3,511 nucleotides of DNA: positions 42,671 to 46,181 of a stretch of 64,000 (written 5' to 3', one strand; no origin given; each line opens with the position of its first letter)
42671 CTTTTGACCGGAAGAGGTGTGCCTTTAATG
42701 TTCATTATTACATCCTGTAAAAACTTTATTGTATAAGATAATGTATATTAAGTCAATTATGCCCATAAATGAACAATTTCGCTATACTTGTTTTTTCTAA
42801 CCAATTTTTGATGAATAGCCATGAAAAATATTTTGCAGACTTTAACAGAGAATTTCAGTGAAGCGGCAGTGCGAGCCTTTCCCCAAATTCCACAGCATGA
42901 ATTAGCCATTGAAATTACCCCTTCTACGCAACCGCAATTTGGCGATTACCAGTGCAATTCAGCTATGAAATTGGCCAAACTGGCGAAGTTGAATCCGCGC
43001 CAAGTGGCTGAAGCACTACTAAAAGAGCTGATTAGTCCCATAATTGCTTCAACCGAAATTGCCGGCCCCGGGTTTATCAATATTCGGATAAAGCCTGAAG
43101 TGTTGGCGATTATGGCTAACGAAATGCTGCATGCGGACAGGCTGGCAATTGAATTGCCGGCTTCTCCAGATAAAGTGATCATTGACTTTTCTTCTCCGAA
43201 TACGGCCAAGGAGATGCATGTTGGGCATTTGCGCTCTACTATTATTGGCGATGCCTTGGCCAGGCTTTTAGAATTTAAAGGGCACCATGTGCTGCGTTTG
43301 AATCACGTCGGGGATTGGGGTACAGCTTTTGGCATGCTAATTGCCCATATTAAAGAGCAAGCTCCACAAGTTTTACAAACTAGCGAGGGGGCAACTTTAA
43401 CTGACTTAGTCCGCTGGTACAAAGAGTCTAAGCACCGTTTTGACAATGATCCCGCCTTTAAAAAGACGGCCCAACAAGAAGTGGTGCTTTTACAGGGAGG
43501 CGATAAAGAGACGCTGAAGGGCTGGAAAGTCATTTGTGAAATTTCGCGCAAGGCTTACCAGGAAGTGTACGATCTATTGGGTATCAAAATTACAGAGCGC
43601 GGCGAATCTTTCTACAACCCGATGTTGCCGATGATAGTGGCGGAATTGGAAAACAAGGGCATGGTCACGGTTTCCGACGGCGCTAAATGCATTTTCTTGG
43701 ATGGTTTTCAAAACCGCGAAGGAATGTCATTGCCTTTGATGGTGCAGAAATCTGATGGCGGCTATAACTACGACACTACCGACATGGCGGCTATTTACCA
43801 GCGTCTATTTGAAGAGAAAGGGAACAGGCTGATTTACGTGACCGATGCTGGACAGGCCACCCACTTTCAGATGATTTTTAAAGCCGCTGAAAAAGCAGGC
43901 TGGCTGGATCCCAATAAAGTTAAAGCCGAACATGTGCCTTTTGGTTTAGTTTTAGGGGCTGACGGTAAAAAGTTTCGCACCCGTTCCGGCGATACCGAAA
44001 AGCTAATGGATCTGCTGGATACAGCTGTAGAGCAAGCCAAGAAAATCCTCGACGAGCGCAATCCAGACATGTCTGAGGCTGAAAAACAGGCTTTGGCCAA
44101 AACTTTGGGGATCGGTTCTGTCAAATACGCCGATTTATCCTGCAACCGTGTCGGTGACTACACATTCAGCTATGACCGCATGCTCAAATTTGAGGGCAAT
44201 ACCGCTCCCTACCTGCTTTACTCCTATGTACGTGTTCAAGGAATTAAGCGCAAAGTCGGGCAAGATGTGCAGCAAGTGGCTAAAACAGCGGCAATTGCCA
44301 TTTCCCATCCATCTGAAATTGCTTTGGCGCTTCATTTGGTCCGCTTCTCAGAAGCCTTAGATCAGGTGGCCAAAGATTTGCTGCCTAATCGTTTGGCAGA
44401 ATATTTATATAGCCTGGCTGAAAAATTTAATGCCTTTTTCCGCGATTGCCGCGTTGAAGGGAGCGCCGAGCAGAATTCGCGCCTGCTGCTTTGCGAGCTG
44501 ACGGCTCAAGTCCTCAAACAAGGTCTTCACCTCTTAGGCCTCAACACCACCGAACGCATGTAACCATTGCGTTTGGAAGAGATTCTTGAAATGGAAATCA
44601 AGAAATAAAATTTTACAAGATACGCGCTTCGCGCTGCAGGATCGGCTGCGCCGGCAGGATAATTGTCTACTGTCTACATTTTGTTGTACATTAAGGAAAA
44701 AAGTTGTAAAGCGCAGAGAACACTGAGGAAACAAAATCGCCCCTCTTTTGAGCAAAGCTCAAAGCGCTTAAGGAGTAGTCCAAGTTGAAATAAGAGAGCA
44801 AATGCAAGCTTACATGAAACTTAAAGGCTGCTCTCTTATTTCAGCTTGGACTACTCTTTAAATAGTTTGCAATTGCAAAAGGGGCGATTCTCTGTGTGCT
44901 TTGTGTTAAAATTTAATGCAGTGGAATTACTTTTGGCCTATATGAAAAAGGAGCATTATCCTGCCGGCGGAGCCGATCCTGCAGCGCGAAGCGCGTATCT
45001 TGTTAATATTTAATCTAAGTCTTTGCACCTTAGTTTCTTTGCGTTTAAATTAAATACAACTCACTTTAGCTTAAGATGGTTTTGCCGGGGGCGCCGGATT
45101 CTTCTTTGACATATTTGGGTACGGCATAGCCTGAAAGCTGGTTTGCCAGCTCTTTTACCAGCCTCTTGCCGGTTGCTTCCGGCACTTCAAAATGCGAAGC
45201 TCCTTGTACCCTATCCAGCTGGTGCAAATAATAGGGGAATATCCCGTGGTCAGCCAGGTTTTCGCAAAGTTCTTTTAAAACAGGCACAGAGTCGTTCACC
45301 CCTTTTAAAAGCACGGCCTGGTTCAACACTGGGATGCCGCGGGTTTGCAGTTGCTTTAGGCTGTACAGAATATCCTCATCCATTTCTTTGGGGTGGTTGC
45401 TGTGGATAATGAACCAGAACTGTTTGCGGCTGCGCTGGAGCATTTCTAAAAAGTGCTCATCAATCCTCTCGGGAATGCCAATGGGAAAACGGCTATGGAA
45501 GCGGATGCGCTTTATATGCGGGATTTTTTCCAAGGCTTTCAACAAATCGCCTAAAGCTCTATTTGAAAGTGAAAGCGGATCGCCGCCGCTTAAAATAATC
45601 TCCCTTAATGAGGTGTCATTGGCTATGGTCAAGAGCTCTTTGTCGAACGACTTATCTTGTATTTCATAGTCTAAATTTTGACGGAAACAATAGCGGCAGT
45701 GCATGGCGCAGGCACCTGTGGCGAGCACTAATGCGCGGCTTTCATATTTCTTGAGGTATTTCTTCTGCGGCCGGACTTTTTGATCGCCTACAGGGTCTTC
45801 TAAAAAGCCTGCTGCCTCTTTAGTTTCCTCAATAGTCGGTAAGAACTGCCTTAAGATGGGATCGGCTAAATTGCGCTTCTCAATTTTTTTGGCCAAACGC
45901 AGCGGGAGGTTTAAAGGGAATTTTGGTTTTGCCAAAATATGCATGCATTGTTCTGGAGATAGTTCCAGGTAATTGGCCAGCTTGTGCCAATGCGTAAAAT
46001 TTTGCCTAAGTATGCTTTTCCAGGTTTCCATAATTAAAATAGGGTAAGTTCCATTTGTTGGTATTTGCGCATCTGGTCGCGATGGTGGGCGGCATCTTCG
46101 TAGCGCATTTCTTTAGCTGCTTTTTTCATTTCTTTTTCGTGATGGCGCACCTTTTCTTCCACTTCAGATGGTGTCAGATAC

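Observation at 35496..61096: Four sequence-unrelated long palindromes lie within 26 kb, all adjacent to gene ends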

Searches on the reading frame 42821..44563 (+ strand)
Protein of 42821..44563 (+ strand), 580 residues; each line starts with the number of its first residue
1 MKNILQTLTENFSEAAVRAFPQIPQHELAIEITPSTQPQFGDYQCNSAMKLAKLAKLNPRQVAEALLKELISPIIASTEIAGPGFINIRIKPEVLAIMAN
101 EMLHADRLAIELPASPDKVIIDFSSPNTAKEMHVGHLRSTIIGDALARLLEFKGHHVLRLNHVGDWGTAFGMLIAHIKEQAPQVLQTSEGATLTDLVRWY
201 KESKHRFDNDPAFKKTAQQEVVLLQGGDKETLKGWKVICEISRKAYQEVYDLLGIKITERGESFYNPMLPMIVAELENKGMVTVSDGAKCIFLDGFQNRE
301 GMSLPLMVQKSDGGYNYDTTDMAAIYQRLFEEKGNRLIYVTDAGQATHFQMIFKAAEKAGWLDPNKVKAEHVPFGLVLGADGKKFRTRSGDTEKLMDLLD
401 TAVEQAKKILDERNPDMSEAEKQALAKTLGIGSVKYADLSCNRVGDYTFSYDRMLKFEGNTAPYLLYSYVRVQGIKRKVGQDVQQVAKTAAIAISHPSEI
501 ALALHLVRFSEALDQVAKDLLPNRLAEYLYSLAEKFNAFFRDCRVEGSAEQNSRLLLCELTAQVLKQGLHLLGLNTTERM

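Call 9: search_protein_families(library=ncbifam, proteins=[window:42821-44563:+])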
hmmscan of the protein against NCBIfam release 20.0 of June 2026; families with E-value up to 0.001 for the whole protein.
window:42821-44563:+ (580 aa): 6 families
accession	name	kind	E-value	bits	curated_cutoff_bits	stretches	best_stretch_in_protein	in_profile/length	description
TIGR00456.1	argS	equivalog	8.5e-151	503.1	261.65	1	7-580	4-569/569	arginine--tRNA ligase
NF002447.0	PRK01611.3-4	equivalog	2e-66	224.7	460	2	332-580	357-613/613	arginine--tRNA ligase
NF002446.0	PRK01611.3-3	equivalog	5.6e-58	196.7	399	2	265-580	315-636/636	arginine--tRNA ligase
NF045898.1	ArgS_rel_codon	equivalog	1.2e-26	94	340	2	30-158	31-151/327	ArgS-related anticodon-binding protein NrtL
TIGR00398.1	metG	equivalog_domain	0.00062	18.6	336.35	0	130-200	12-81/530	methionine--tRNA ligase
NF008957.0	PRK12300.1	subfamily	0.00087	17.3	677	0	116-158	31-73/946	leucine--tRNA ligase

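Call 28: find_homologous_proteins(query=window:42821-44563:+, max_evalue=1e-100)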
Query window:42821-44563:+ (580 aa): 7998 proteins with E <= 1e-100 among 8000 candidates; the best 120 are listed.
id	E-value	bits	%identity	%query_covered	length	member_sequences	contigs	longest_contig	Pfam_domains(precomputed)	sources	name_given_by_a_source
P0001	0.0e+0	1302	100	100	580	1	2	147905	PF05746.22,PF00750.26,PF03485.22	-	-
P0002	5.3e-280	948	71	100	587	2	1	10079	PF05746.22,PF00750.26,PF03485.22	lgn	-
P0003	4.3e-279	945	72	100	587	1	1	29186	PF05746.22,PF00750.26,PF03485.22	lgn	-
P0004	1.6e-278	943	71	100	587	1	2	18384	PF05746.22,PF00750.26,PF03485.22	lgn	-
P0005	1.0e-267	907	69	100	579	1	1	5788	PF05746.22,PF00750.26,PF03485.22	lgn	-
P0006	1.9e-265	900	69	100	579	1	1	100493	PF05746.22,PF00750.26,PF03485.22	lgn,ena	-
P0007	2.6e-265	899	68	100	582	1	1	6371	PF05746.22,PF00750.26,PF03485.22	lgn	-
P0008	1.9e-264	897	68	100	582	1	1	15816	PF05746.22,PF00750.26,PF03485.22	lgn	-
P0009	3.6e-264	896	68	100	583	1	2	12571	PF05746.22,PF00750.26,PF03485.22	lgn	-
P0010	2.9e-263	893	68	100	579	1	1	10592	PF05746.22,PF00750.26,PF03485.22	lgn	-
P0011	1.3e-261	887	67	100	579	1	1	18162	PF05746.22,PF00750.26,PF03485.22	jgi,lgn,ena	-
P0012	2.5e-261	886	66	100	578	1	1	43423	PF05746.22,PF00750.26,PF03485.22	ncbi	-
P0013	3.0e-261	886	67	100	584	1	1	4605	PF05746.22,PF00750.26,PF03485.22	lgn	-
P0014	5.8e-261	885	67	100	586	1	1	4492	PF05746.22,PF00750.26,PF03485.22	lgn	-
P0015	2.0e-260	883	68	100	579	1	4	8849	PF05746.22,PF00750.26,PF03485.22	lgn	-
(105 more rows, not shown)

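Call 61: find_encoding_contigs(protein=P0003, flank=10000, max_places=2)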
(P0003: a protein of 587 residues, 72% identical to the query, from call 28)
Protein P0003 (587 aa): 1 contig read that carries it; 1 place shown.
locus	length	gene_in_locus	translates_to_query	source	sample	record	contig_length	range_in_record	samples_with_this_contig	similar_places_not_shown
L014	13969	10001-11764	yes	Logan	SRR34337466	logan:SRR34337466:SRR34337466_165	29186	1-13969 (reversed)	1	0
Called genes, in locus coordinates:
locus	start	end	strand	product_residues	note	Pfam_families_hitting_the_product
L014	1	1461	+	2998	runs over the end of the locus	PF10091:Glycoamylase, PF06165:GH94_b-supersand, PF17167:Glyco_hydro_94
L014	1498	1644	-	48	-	-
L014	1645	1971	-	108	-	PF13560:HTH_31, PF01381:HTH_3 (weak)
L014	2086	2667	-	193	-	PF01174:SNO, PF07685:GATase_3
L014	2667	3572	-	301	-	PF01680:SOR_SNZ, PF05690:ThiG (weak)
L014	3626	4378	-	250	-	PF00929:RNase_T, PF21762:DEDDh_C (faint), PF12843:QSregVF_b (weak)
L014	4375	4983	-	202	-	PF03193:RsgA_GTPase (faint), PF00009:GTP_EFTU (faint), PF01926:MMR_HSR1, PF02421:FeoB_N (weak)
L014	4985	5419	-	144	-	PF02367:TsaE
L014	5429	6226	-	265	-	PF10915:DUF2709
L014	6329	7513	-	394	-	PF01820:Dala_Dala_lig_N, PF07478:Dala_Dala_lig_C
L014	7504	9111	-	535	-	PF08245:Mur_ligase_M, PF02875:Mur_ligase_C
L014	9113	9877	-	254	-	PF06342:DUF1057 (weak), PF00561:Abhydrolase_1, PF00975:Thioesterase, PF12146:Hydrolase_4, PF12697:Abhydrolase_6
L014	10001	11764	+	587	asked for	PF03485:Arg_tRNA_synt_N, PF00750:tRNA-synt_1d, PF05746:DALR_1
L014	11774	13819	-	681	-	PF12796:Ank_2 (weak), PF00023:Ank (faint), PF13606:Ank_3 (faint), PF13857:Ank_5 (faint), PF12796:Ank_2 (weak)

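Call 62: find_encoding_contigs(protein=P0004, flank=10000, max_places=2)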
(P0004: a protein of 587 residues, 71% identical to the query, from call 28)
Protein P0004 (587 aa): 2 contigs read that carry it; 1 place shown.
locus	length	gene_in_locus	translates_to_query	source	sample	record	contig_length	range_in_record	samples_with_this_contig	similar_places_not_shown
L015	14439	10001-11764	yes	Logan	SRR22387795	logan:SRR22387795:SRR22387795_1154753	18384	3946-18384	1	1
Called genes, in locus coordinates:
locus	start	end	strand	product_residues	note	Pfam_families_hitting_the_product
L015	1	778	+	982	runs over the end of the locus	-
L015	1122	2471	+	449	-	-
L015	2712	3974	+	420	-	-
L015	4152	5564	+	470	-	PF06762:LMF1, PF25179:LMF1_C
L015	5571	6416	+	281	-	PF00753:Lactamase_B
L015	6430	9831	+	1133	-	PF03717:PBP_dimer, PF00905:Transpeptidase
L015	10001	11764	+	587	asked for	PF03485:Arg_tRNA_synt_N, PF00750:tRNA-synt_1d, PF05746:DALR_1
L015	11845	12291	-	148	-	PF00293:NUDIX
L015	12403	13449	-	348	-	PF13784:Fic_N (faint), PF02661:Fic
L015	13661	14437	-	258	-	?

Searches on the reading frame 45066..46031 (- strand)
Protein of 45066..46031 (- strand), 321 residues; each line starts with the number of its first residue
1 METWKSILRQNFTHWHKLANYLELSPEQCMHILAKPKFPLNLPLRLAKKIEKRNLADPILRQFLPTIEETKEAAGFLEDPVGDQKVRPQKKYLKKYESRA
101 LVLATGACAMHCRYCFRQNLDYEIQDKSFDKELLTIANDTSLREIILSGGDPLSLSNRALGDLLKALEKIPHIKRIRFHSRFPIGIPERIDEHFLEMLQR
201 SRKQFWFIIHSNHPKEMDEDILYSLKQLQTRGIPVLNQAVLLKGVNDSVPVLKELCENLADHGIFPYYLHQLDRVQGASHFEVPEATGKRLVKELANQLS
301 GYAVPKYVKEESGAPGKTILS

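Call 9: search_protein_families(library=ncbifam, proteins=[window:45066-46031:-])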
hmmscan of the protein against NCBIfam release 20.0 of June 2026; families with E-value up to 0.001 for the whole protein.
window:45066-46031:- (321 aa): 10 families
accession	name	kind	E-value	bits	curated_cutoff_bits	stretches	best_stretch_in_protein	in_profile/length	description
TIGR03821.1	EFP_modif_epmB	equivalog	7e-104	347.3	369.3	1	4-320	1-321/321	EF-P beta-lysylation protein EpmB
TIGR00238.1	TIGR00238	subfamily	1.6e-88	296.9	199.2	1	3-313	16-331/331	KamA family radical SAM protein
TIGR03822.1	AblA_like_2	hypoth_equivalog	3.5e-76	256.3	396.25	1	37-320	27-315/321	lysine-2,3-aminomutase-like protein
TIGR04468.1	arg_2_3_am_muta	equivalog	5.5e-66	223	600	1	2-309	3-318/351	arginine 2,3-aminomutase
TIGR03820.1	lys_2_3_AblA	equivalog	5.9e-62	209.7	525.4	1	9-318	15-331/417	lysine 2,3-aminomutase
TIGR04368.1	Glu_2_3_NH3_mut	equivalog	6.3e-57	192.9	650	1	3-319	57-376/404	glutamate 2,3-aminomutase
TIGR00089.1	TIGR00089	subfamily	2.8e-07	29.7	251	1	87-194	128-242/429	MiaB/RimO family radical SAM methylthiotransferase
TIGR01579.1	MiaB-like-C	equivalog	9.8e-06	25.1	357.05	1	78-203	117-247/416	tRNA (N(6)-L-threonylcarbamoyladenosine(37)-C(2))-methylthiotransferase MtaB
NF038283.1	viperin_w_prok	equivalog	0.00019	20.7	180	1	105-166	9-78/281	viperin family antiviral radical SAM protein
TIGR02666.1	moaA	equivalog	0.00024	20.2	284.05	0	105-176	17-94/336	GTP 3',8-cyclase MoaA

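Call 43: find_encoding_contigs(protein=window:45066-46031:-, flank=3000, max_places=10)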
Protein window:45066-46031:- (321 aa): 3 contigs read that carry it; 1 place shown.
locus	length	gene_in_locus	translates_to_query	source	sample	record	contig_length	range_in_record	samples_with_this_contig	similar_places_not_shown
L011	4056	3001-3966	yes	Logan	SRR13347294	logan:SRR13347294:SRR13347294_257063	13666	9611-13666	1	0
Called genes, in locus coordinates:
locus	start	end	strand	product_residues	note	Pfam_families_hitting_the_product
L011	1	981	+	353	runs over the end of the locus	PF00579:tRNA-synt_1b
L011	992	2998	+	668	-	PF00270:DEAD (faint), PF04851:ResIII, PF17757:UvrB_inter, PF27431:UvrB_3rd, PF00271:Helicase_C, PF12344:UvrB, PF02151:UVR (weak)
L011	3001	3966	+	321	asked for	PF13353:Fer4_12 (weak), PF04055:Radical_SAM (weak)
